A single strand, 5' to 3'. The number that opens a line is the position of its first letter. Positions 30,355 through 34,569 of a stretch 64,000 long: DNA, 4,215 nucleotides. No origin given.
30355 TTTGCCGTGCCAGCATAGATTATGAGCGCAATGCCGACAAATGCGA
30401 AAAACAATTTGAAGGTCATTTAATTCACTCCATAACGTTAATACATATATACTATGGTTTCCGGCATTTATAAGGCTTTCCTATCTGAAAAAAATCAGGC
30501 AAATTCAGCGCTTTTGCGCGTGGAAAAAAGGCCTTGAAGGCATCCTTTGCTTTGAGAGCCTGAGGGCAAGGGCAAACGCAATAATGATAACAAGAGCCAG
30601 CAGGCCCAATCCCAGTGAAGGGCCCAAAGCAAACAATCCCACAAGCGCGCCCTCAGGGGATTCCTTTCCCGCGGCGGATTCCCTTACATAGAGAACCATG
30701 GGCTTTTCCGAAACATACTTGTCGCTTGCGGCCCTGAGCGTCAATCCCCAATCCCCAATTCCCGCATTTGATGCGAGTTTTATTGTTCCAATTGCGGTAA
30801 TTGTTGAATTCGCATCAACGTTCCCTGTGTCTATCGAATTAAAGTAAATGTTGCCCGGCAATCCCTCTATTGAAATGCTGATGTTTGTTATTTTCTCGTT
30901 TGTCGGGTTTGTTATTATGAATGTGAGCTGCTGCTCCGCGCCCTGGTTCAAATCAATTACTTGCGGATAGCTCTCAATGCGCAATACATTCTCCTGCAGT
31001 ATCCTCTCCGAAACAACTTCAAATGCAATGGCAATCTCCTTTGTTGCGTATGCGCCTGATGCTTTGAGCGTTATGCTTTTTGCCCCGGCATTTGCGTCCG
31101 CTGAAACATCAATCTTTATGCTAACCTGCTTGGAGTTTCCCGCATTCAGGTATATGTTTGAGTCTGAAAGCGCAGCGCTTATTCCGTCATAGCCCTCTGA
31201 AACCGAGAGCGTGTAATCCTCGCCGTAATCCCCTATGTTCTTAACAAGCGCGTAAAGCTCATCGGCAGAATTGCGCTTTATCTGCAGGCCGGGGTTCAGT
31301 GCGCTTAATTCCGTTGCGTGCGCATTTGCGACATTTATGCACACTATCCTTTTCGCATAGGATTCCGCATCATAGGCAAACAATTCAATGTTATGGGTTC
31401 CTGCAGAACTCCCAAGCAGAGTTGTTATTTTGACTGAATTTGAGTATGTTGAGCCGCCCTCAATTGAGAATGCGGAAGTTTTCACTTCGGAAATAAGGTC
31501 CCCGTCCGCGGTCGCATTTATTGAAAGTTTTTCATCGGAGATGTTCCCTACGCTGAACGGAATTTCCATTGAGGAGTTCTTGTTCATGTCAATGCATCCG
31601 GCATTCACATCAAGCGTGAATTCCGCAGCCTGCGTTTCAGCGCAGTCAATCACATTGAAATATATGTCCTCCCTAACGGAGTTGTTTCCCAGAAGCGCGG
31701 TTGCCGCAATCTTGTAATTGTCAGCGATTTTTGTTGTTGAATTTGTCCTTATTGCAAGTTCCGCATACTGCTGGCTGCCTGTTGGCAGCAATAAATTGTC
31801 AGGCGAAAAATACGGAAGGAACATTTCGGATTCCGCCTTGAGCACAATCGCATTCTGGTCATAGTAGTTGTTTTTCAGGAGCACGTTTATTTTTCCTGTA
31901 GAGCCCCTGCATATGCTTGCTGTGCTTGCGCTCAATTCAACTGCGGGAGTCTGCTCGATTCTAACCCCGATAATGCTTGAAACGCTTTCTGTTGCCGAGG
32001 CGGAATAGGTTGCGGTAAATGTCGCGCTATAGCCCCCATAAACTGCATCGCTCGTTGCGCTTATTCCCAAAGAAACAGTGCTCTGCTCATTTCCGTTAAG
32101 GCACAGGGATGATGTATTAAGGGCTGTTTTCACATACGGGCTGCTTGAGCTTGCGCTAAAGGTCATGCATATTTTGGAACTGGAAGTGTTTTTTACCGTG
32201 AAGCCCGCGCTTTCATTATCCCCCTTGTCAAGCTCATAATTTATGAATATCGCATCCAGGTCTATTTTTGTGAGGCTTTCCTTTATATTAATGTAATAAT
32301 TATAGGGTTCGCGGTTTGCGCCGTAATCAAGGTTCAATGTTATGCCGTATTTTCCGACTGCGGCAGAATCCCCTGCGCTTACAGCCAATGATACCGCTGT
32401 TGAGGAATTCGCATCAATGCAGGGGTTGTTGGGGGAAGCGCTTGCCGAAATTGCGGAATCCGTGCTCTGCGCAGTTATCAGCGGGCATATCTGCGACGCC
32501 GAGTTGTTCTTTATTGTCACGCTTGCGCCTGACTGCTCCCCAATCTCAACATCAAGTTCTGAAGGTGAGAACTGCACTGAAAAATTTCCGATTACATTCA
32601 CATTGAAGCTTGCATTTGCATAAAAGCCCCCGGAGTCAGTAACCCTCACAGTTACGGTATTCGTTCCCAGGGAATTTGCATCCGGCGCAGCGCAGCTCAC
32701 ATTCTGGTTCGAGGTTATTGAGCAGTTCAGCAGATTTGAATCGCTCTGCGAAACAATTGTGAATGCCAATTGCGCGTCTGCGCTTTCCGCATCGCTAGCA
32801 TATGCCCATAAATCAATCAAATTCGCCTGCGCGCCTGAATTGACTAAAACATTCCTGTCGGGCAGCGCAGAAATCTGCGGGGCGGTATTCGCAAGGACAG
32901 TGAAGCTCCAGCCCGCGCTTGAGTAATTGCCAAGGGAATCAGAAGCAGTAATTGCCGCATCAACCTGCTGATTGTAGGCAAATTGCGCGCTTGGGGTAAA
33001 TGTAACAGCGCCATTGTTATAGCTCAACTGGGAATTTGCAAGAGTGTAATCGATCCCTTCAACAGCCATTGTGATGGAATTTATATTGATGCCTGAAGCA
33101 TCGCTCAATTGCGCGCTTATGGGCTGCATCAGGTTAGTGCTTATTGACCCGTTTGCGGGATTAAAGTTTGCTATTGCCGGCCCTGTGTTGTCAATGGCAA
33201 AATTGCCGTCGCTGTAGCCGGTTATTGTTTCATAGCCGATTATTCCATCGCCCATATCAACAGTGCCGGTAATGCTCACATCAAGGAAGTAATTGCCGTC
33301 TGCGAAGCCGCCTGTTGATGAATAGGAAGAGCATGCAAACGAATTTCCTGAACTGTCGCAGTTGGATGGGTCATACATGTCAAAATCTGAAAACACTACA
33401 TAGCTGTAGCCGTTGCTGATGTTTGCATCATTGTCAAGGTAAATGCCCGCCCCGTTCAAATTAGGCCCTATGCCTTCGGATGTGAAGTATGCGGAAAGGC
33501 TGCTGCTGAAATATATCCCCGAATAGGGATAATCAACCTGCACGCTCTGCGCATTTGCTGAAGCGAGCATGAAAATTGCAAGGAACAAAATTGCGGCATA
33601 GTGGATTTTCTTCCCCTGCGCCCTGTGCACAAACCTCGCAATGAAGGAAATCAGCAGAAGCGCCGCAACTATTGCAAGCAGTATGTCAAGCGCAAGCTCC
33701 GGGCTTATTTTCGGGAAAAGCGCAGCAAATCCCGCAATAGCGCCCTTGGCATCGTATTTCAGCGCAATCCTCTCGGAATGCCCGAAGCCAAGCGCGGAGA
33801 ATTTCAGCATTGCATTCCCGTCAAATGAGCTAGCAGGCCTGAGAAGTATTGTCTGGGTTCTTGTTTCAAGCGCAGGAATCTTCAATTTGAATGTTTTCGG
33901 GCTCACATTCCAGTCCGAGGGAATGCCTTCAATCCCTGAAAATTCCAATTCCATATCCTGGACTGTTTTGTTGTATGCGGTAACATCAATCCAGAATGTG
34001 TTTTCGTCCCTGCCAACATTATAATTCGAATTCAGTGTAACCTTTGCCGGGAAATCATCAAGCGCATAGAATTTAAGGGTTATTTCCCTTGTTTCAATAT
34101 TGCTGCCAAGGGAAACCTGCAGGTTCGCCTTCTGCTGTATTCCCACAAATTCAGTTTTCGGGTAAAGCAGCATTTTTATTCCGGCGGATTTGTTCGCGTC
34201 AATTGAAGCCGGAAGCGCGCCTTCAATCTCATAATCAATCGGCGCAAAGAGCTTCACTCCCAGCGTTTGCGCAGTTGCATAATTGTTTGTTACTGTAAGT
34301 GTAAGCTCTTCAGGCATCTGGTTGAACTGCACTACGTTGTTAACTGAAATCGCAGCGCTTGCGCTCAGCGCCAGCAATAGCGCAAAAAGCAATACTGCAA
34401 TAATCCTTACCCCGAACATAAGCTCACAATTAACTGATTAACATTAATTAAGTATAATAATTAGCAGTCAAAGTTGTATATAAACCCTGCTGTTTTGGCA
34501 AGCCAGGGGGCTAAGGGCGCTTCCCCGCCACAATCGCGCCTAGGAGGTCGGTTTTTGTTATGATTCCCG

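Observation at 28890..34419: Cluster of modular cell-surface proteins, two of them in-frame with no stop codon between them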

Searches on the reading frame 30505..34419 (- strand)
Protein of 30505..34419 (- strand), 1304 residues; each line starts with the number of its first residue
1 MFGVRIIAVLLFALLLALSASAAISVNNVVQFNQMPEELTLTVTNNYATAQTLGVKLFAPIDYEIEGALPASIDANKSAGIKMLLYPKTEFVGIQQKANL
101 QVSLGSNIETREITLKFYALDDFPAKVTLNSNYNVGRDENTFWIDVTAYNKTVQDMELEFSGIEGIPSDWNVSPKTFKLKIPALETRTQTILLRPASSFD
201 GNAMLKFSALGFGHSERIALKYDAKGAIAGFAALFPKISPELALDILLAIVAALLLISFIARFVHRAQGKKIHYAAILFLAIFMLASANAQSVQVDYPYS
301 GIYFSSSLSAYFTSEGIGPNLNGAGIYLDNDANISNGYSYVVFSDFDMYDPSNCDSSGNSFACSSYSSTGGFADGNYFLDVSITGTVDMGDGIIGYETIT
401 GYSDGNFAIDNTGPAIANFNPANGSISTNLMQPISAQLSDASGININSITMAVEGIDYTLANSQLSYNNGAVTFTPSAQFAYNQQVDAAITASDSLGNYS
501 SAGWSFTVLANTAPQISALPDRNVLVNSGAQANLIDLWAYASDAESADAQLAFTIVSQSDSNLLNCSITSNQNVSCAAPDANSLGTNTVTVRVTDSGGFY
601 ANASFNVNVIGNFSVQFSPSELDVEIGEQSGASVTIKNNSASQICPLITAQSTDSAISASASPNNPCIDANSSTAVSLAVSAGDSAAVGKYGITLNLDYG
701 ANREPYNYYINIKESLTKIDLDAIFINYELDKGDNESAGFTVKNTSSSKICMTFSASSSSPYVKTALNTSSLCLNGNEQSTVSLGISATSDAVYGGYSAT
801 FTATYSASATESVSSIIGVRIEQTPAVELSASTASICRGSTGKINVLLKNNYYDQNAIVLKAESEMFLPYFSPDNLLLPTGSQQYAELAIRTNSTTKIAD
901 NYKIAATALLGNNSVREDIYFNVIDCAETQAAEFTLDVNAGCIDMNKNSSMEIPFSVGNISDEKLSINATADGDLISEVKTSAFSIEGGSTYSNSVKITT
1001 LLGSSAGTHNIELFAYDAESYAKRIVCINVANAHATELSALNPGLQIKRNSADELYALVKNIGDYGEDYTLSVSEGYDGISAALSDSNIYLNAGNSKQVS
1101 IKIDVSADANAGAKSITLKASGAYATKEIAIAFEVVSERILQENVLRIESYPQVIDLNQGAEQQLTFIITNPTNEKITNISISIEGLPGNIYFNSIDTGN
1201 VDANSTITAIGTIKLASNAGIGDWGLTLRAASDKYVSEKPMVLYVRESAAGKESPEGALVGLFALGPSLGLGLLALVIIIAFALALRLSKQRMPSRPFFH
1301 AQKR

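Call 3: search_protein_families(library=pfam, proteins=[window:30505-34419:-], max_evalue=0.1)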
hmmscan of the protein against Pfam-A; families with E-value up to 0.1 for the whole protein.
window:30505-34419:- (1304 aa): 8 families
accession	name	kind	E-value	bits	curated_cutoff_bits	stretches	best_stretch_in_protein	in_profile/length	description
PF10633.15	NPCBM_assoc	-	1.3e-11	45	24.4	1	1091-1121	46-76/78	NPCBM-associated, NEW3 domain of alpha-galactosidase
PF13205.12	Big_5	-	8.6e-07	30.1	23.6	1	410-507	1-104/105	Bacterial Ig-like domain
PF17892.7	Cadherin_5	-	0.00012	22.2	26.5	0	448-508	38-97/98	Cadherin-like domain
PF19076.6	CshA_repeat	-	0.00045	21.3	27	1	419-508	25-103/103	Surface adhesin CshA repetitive domain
PF17766.7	fn3_6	-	0.0012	19.5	26.4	0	582-642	14-75/99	Fibronectin type-III domain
PF17963.7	Big_9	-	0.0045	18.3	23.6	1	520-608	8-89/89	Bacterial Ig domain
PF24053.1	DUF7356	-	0.0083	16.5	27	0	1045-1120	27-92/105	Domain of unknown function (DUF7356)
PF06280.18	fn3_5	-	0.064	14.4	27.6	0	1082-1111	57-86/112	Fn3-like domain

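Call 5: find_encoding_contigs(protein=window:30505-34419:-, flank=6000, max_places=6)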
Protein window:30505-34419:- (1304 aa): 6 contigs read that carry it; 4 places shown.
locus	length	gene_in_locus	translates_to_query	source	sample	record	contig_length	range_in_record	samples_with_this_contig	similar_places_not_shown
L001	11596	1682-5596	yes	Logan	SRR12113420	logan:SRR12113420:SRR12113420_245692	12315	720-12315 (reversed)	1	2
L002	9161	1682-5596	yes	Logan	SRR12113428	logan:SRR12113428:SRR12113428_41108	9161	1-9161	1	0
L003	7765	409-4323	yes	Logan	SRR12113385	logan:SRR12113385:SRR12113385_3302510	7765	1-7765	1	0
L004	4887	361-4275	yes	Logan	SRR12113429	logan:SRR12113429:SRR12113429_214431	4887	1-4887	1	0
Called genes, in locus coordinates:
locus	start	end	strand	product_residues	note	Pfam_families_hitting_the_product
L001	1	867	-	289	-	?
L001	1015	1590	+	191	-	PF13560:HTH_31, PF01381:HTH_3, PF12844:HTH_19, PF00571:CBS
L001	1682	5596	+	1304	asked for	PF10633:NPCBM_assoc (faint), PF13205:Big_5 (weak)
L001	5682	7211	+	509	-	PF10633:NPCBM_assoc (faint)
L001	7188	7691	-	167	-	PF01712:dNK (faint), PF13238:AAA_18 (weak), PF13671:AAA_33, PF01202:SKI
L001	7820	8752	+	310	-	PF00890:FAD_binding_2 (weak), PF01134:GIDA (faint), PF01266:DAO (weak), PF07992:Pyr_redox_2, PF12831:FAD_oxidored, PF13450:NAD_binding_8, PF13738:Pyr_redox_3, PF00070:Pyr_redox, +3 more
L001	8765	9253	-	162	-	-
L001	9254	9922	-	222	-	PF13646:HEAT_2 (weak)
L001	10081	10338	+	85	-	PF01402:RHH_1 (faint)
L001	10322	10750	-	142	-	PF01850:PIN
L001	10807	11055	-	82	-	-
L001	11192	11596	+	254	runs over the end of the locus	-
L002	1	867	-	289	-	?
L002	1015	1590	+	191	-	PF13560:HTH_31, PF01381:HTH_3, PF12844:HTH_19, PF00571:CBS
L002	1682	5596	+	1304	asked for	PF10633:NPCBM_assoc (faint), PF13205:Big_5 (weak)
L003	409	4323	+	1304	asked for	PF10633:NPCBM_assoc (faint), PF13205:Big_5 (weak)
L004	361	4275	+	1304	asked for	PF10633:NPCBM_assoc (faint), PF13205:Big_5 (weak)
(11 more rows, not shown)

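Call 6: find_homologous_proteins(query=window:30505-34419:-)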
Query window:30505-34419:- (1304 aa): 5 proteins with E <= 0.001 among 8000 candidates.
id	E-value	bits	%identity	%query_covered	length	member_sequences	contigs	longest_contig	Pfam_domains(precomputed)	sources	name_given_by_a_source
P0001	0.0e+0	2810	100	100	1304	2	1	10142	PF13205.13,PF10633.16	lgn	-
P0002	0.0e+0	2420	85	100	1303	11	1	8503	PF13205.13,PF10633.16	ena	-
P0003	0.0e+0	2329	82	100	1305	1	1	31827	PF13205.13,PF10633.16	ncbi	-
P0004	0.0e+0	2266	80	100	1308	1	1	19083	PF13205.13,PF10633.16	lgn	-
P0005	0.0e+0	2251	79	100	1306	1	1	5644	PF13205.13,PF10633.16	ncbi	-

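Call 10: list_cluster_members(proteins=[P0003, P0005, P0002, P0004])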
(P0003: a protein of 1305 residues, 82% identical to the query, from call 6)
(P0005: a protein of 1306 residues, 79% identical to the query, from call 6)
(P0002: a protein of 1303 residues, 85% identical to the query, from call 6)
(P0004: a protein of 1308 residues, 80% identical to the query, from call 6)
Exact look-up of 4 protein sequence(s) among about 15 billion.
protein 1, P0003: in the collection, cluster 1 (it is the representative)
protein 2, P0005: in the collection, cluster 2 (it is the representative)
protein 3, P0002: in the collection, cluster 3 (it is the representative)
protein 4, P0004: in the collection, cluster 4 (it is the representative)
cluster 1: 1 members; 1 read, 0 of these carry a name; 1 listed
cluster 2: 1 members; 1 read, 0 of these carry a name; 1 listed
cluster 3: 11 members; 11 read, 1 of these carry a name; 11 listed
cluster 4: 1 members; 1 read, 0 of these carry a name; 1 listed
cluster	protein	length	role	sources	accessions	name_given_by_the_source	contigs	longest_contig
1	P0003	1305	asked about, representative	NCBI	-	-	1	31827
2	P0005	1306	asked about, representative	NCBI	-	-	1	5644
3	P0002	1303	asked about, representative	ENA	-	-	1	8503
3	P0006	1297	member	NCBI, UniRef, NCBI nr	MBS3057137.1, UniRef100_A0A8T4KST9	MAG: Ig-like domain-containing protein [Candidatus Diapherotrites archaeon] | Ig-like domain-containing protein n=1 Tax=Candidatus Iainarchaeum sp. TaxID=3101447 ... | Ig-like domain-containing protein [Candidatus Diapherotrites archaeon]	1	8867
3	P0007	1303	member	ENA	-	-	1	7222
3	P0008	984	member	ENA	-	-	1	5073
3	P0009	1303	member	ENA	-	-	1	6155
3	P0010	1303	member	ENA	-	-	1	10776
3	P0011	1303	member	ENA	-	-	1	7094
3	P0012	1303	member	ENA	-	-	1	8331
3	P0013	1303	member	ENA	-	-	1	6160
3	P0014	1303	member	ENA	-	-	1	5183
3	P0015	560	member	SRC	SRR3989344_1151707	-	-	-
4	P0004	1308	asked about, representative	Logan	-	-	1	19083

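Call 11: find_encoding_contigs(protein=P0003, flank=6000, max_places=2)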
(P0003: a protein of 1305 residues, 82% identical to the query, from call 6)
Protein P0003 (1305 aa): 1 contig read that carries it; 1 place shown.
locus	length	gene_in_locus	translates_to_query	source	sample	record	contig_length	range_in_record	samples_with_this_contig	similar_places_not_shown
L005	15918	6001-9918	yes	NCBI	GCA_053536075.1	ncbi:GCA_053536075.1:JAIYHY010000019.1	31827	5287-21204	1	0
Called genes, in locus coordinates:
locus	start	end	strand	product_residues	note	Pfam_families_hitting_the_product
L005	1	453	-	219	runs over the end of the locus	PF02811:PHP, PF13263:PHP_C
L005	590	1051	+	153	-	-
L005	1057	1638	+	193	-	PF00300:His_Phos_1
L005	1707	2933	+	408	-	PF00266:Aminotran_5, PF01041:DegT_DnrJ_EryC1, PF01053:Cys_Met_Meta_PP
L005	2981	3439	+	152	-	-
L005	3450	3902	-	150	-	PF04073:tRNA_edit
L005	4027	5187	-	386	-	PF00438:S-AdoMet_synt_N, PF02772:S-AdoMet_synt_M, PF02773:S-AdoMet_synt_C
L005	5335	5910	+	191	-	PF13560:HTH_31, PF01381:HTH_3, PF12844:HTH_19, PF00571:CBS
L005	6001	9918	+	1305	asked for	PF10633:NPCBM_assoc (faint), PF13205:Big_5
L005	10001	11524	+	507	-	PF10633:NPCBM_assoc (faint)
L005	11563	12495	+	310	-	PF00743:FMO-like (faint), PF00890:FAD_binding_2 (weak), PF01266:DAO (weak), PF07992:Pyr_redox_2, PF12831:FAD_oxidored, PF13450:NAD_binding_8, PF13738:Pyr_redox_3, PF00070:Pyr_redox, +5 more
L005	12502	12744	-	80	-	-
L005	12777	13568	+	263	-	-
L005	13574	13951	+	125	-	-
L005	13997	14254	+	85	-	PF01402:RHH_1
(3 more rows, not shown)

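Call 12: find_encoding_contigs(protein=P0004, flank=6000, max_places=2)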
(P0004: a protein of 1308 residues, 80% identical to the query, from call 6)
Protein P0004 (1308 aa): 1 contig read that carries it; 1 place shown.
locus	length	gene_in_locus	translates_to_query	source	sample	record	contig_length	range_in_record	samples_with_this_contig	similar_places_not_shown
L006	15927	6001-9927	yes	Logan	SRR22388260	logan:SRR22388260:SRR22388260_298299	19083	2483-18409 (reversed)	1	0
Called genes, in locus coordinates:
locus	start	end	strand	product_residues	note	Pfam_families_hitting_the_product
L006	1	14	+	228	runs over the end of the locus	?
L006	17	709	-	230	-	PF01177:Asp_Glu_race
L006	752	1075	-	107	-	PF01588:tRNA_bind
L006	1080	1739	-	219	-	PF02811:PHP, PF13263:PHP_C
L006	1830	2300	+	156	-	-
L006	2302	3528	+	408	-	PF00155:Aminotran_1_2, PF00266:Aminotran_5, PF01041:DegT_DnrJ_EryC1, PF01212:Beta_elim_lyase (faint), PF01053:Cys_Met_Meta_PP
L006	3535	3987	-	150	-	PF04073:tRNA_edit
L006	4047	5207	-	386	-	PF00438:S-AdoMet_synt_N, PF02772:S-AdoMet_synt_M, PF02773:S-AdoMet_synt_C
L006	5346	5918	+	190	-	PF12844:HTH_19, PF13560:HTH_31, PF01381:HTH_3, PF00571:CBS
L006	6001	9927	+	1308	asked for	PF10633:NPCBM_assoc (faint), PF13205:Big_5 (weak)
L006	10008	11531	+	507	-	PF10633:NPCBM_assoc (faint)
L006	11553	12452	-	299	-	PF03446:NAD_binding_2, PF00393:6PGD (weak)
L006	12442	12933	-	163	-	PF01202:SKI, PF01712:dNK (faint), PF13671:AAA_33 (weak)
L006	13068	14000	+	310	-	PF00743:FMO-like (faint), PF00890:FAD_binding_2 (weak), PF01266:DAO (weak), PF07992:Pyr_redox_2, PF12831:FAD_oxidored, PF13450:NAD_binding_8, PF13738:Pyr_redox_3, PF00070:Pyr_redox, +5 more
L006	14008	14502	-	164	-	-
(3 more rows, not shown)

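Call 13: find_encoding_contigs(protein=P0005, flank=6000, max_places=2)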
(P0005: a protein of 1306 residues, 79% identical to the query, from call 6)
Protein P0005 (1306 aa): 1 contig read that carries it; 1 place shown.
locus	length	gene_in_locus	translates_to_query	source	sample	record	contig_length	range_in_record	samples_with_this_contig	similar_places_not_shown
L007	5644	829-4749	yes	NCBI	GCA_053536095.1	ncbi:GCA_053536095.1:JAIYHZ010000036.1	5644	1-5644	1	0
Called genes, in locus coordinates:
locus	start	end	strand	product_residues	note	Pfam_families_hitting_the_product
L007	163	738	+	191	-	PF12844:HTH_19, PF13560:HTH_31, PF01381:HTH_3, PF00571:CBS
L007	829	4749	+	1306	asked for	PF10633:NPCBM_assoc (faint), PF13205:Big_5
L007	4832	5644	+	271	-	?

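Call 14: find_encoding_contigs(protein=P0002, flank=6000, max_places=2)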
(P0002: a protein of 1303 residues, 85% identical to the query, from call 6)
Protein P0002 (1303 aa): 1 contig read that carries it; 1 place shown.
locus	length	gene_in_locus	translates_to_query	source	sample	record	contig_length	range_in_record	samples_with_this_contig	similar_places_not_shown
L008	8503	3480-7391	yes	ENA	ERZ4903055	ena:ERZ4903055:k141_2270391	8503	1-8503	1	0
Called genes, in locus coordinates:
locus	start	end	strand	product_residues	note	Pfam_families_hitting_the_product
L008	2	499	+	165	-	?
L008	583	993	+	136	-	-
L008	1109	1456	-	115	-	PF04073:tRNA_edit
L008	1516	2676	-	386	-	PF00438:S-AdoMet_synt_N, PF02772:S-AdoMet_synt_M, PF02773:S-AdoMet_synt_C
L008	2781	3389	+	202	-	PF01381:HTH_3, PF12844:HTH_19, PF13560:HTH_31, PF00571:CBS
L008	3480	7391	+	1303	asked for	PF10633:NPCBM_assoc (faint), PF13205:Big_5 (weak)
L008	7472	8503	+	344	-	?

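Call 24: search_protein_families(library=ncbifam, proteins=[window:30505-34419:-], max_evalue=1)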
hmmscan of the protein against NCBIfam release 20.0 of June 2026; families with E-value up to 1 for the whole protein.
window:30505-34419:- (1304 aa): 2 families
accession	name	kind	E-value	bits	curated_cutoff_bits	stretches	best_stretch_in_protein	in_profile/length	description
NF012211.1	tand_rpt_95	domain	5.5e-05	23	90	1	536-610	14-85/98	tandem-95 repeat protein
TIGR04225.1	CshA_fibril_rpt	repeat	0.0091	16.8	60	1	419-508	24-104/104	fibrillar adhesin CshA-type repeat protein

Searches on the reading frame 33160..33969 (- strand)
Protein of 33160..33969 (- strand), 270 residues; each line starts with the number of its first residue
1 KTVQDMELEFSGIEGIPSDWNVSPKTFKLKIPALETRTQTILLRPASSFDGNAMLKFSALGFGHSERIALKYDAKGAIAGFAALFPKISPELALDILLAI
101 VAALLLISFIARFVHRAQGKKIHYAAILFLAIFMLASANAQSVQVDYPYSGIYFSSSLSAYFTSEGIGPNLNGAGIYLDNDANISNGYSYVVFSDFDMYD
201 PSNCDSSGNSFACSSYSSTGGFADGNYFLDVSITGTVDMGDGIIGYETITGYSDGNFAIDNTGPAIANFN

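Call 67: find_related_loci(query=window:33160-33969:-, collection=metagenome_contigs, flank=1500)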
Query window:33160-33969:- (270 aa) in metagenome_contigs; peptide patterns used: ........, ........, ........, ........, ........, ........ (x = any residue, [..] = any of these).
87 stretches matched a pattern; 1 encode a relative of the query (tblastn E <= 1e-3); 1 distinct loci.
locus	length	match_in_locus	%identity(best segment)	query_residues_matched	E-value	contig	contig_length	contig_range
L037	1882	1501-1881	88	1-127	1e-65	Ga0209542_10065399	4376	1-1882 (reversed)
